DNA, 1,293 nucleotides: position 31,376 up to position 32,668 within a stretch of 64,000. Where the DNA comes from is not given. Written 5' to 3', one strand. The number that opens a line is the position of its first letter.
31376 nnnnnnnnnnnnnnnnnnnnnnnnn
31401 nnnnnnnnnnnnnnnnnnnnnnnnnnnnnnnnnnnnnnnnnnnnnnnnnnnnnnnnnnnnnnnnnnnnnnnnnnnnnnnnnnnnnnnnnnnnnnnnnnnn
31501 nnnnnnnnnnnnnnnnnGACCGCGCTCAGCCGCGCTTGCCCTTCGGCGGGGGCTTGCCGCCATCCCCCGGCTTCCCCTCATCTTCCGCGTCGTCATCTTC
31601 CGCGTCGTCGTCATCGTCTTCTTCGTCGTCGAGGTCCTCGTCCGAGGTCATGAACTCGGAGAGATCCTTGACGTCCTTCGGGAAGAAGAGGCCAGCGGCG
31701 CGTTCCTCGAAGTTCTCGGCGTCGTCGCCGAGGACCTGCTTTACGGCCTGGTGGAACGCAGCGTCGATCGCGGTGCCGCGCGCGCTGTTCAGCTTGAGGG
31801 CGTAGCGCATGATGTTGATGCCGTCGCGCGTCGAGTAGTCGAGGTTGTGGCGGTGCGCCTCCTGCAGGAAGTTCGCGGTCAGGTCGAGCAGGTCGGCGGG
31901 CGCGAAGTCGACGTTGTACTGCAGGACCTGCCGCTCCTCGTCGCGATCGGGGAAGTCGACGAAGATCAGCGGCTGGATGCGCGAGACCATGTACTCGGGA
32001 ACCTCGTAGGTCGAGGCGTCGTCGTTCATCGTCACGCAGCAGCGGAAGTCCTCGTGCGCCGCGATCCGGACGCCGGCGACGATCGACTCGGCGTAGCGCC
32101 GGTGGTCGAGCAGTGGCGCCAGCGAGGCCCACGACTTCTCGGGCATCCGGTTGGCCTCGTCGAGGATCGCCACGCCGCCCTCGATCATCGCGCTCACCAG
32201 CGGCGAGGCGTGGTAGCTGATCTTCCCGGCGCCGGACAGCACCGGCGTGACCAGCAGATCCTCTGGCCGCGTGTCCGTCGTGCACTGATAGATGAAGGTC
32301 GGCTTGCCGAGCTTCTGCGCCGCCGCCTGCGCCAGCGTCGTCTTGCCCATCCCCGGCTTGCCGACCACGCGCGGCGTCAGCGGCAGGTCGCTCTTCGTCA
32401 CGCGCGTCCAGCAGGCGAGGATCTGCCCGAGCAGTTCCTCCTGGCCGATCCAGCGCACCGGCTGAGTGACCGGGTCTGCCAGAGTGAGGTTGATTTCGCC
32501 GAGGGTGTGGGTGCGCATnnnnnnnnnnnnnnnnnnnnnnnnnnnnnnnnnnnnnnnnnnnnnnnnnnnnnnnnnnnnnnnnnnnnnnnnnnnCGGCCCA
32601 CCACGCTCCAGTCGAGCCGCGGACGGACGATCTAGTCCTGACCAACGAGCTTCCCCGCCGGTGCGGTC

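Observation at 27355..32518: MoxR-type AAA+ ATPase, TraB/GumN-like protein and a secreted GspG-domain protein in an operon divergent from the pseudopilin cassettes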

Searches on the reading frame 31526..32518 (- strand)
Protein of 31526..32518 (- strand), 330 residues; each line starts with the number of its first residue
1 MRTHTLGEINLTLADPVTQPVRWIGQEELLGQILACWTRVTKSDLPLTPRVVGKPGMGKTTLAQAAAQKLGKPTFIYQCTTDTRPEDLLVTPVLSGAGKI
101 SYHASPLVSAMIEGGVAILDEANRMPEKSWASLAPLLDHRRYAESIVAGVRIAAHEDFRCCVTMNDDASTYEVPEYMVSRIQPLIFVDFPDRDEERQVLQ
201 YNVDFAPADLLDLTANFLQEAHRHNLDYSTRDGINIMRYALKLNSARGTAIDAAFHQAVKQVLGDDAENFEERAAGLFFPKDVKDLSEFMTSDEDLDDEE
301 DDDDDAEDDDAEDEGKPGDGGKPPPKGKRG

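Call 7: search_protein_families(library=pfam, proteins=[window:31526-32518:-], max_evalue=0.01)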
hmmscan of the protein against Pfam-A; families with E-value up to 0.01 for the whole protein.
window:31526-32518:- (330 aa): 5 families
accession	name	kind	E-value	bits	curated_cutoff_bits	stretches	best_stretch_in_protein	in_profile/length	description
PF07728.20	AAA_5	-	1.6e-21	77.2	22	1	52-170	5-128/139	AAA domain (dynein-related subfamily)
PF07726.17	AAA_3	-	2.3e-08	34.4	27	1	52-180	5-128/131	ATPase family associated with various cellular activities (AAA)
PF13401.12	AAA_22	-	2.1e-06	28.5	27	1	51-138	10-109/130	AAA domain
PF13191.12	AAA_16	-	8.1e-06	26.9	32.6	1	22-76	1-56/167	AAA ATPase domain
PF00004.35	AAA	-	0.00021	22.2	21.2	1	51-83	3-35/131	ATPase family associated with various cellular activities (AAA)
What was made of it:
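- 31526..32518 (-): AAA+ ATPase, 330 aa. Single MoxR-class AAA_5 module of the CbbQ/NorQ-like group. Annotated in NCBI only as 'AAA family ATPase'. Pfam AAA_5 scores 77.2 bits (cut-off 22) against AAA_3 at 34.4 bits (call 7).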

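Call 8: search_protein_families(library=ncbifam, proteins=[window:31526-32518:-], max_evalue=1)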
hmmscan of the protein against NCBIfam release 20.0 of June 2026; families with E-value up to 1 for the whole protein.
window:31526-32518:- (330 aa): 16 families
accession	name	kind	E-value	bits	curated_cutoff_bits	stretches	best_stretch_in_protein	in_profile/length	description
TIGR02640.1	gas_vesic_GvpN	equivalog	1.6e-06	27.8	266.8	1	51-216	26-214/262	gas vesicle protein GvpN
TIGR00635.1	ruvB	equivalog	0.0014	17.7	299.05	1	51-89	35-73/305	Holliday junction branch migration DNA helicase RuvB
NF000868.0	PRK00080.1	equivalog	0.0043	16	282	1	51-89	56-94/330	Holliday junction branch migration DNA helicase RuvB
NF010335.0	PRK13764.1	equivalog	0.0058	15.2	340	1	51-91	268-306/613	ATPase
NF003228.0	PRK04195.1-4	equivalog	0.011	14.6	456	1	51-124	42-109/502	replication factor C large subunit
NF003229.0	PRK04195.1-5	equivalog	0.026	13.2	280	1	52-94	50-91/413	replication factor C large subunit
NF042959.1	IteA_antiphage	equivalog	0.037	13.2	510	1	51-81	130-160/367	anti-phage ATPase IteA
NF058535.1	antiphage_EruA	equivalog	0.039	12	1000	1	51-75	29-53/1318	NACHT domain-containing antiphage protein EruA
NF003259.0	PRK04220.1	equivalog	0.083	12.2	343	1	30-76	76-122/306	2-phosphoglycerate kinase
NF006743.0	PRK09270.1-2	equivalog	0.12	11.4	227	1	51-72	33-54/217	nucleoside/nucleotide kinase family protein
NF010248.0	PRK13695.1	equivalog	0.14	11.9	156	1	51-72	8-29/180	NTPase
TIGR02639.1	ClpA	equivalog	0.14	10.3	993.15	1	24-70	188-230/734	ATP-dependent Clp protease ATP-binding subunit ClpA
NF003233.0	PRK04195.2-3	equivalog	0.15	10.8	471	1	37-91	28-81/504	replication factor C large subunit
NF053733.1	HJMigATPsPINA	equivalog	0.15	10.6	800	1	51-72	249-270/502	holliday junction branch migration ATPase PINA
NF010755.0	PRK14158.1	equivalog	0.17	11.4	200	1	243-268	141-166/198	nucleotide exchange factor GrpE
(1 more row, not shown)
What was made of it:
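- On MoxR proper (Pfam AAA_3) / GvpN equivalog: GvpN scores 27.8 bits against a cut-off of 266.8 (call 8).
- Closest known: CbbQ-CbbO and NorQ-NorD. Different: The NCBIfam GvpN score is far below its cut-off (27.8 against 266.8, call 8).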

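Call 9: search_protein_families(library=padloc, proteins=[window:31526-32518:-], max_evalue=1)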
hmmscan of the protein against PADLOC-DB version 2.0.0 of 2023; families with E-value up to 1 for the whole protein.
window:31526-32518:- (330 aa): 5 families
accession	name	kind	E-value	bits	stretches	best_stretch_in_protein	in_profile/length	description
PDLC00915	TRIP13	-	0.0019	15.7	1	51-73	68-90/302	TRIP13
PDLC04232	IetA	-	0.0025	15.3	1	51-76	121-146/330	-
PDLC04140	mad8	-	0.004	14.7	1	51-290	32-142/314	mads_8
PDLC02196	IetA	-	0.0056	14.1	1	51-79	127-155/374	-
PDLC02195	IetA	-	0.0061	13.9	1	51-75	142-166/395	-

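Call 44: search_solved_structures(query=window:31526-32518:-, max_evalue=0.01, show_alignments=1)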
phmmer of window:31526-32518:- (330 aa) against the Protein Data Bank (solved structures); distinct sequences matched with E-value up to 0.01: 10.
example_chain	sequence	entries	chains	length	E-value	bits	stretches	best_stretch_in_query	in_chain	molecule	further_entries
6l1q_C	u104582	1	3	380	9.8e-12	47.9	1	46-268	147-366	CbbQ protein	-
5c3c_A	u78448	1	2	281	1.3e-10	44.2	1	51-266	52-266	CbbQ/NirQ/NorQ domain protein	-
9qh4_A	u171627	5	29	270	1.1e-09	41.2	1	34-268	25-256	Protein NorQ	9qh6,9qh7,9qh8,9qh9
6or5_A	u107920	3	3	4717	1.2e-08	37.7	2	51-166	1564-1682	Midasin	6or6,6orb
9qhd_A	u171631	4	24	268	1.4e-08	37.5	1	41-267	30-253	Nitric oxide reductase NorQ protein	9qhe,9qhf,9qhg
5jcs_s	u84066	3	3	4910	6.9e-06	28.6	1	51-194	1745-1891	Midasin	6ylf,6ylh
6i27_A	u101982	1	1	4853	7.9e-06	28.5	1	51-194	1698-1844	Midasin,Midasin,Midasin,Midasin,Midasin,Midasin,Midasin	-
6i26_A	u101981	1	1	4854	7.9e-06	28.4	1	51-194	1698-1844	Midasin,Midasin,Midasin,Midasin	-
6hyp_A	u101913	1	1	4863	8e-06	28.4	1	51-194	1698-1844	Midasin,Midasin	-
2r44_A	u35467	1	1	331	0.00019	23.9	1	52-200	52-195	Uncharacterized protein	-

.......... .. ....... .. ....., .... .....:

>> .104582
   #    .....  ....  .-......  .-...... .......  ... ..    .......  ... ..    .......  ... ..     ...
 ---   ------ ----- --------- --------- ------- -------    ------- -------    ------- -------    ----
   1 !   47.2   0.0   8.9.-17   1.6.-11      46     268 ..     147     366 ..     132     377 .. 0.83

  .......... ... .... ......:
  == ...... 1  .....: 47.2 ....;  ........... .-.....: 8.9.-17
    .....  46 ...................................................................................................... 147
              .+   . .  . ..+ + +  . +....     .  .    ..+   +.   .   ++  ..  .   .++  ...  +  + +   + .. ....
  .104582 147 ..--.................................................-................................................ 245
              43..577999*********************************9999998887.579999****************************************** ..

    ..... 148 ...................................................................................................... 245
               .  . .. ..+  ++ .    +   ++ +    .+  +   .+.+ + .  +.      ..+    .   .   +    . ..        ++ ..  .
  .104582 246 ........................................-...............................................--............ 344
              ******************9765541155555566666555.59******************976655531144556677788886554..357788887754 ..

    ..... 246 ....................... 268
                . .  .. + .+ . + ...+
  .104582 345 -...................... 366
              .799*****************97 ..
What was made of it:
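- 31526..32518 (-): The closest solved chains are CbbQ 6l1q (E 1e-11), CbbQ 5c3c, NorQ 9qh4 (E 1e-9), Midasin, and MoxR 2r44 (E 2e-4) (call 44).
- On MoxR-class AAA+ ATPase (Pfam AAA_5; CbbQ/NorQ/GvpN-like): PDB phmmer gives CbbQ 1e-11, NorQ 1e-9, Midasin 1e-8 and MoxR 2r44 2e-4 (call 44).
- Closest known: CbbQ-CbbO and NorQ-NorD. Same: These are the closest solved sequences (E 1e-11 to 1e-9, call 44).
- Checked: MoxR class: calls 7 and 44.
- The class is set by calls 7 and 44.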

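Call 79: find_related_loci(query=window:31526-32518:-, collection=metagenome_contigs, flank=10000)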
Query window:31526-32518:- (330 aa) in metagenome_contigs; peptide patterns used: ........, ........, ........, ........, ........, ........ (x = any residue, [..] = any of these).
600 stretches matched a pattern (row limit reached: there are more); 4 encode a relative of the query (tblastn E <= 1e-3); 4 distinct loci.
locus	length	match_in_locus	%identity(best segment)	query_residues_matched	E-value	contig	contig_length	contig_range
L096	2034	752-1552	52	9-274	1e-101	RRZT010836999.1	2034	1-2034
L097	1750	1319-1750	59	1-144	9e-56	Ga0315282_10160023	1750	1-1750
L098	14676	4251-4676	27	53-199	1e-8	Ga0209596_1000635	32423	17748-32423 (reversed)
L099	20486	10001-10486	26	24-193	9e-8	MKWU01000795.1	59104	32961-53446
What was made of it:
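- Tried and rejected: A metagenome scan with the AAA+ protein was swamped by the poly-acidic pattern and returned 4 uninformative loci (call 79).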

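Call 105: list_cluster_members(proteins=[window:31526-32518:-, window:29535-31517:-, window:27355-29484:-])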
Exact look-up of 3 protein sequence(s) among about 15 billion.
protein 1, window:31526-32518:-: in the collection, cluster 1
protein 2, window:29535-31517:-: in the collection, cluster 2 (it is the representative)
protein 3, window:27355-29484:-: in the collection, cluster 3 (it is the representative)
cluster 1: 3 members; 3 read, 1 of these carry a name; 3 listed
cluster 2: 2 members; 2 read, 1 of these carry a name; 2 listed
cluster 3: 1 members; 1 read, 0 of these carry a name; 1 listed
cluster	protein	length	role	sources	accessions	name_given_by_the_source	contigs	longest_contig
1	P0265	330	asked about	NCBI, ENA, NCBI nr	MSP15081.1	MAG: AAA family ATPase [Myxococcales bacterium] | AAA family ATPase [Myxococcales bacterium]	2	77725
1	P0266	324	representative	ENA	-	-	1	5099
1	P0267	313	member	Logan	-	-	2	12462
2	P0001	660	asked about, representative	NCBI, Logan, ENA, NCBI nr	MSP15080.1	MAG: hypothetical protein EXR73_00465 [Myxococcales bacterium] | hypothetical protein [Myxococcales bacterium]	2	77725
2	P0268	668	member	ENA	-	-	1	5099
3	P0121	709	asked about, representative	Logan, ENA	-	-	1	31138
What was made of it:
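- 31526..32518 (-): Source name from call 105.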
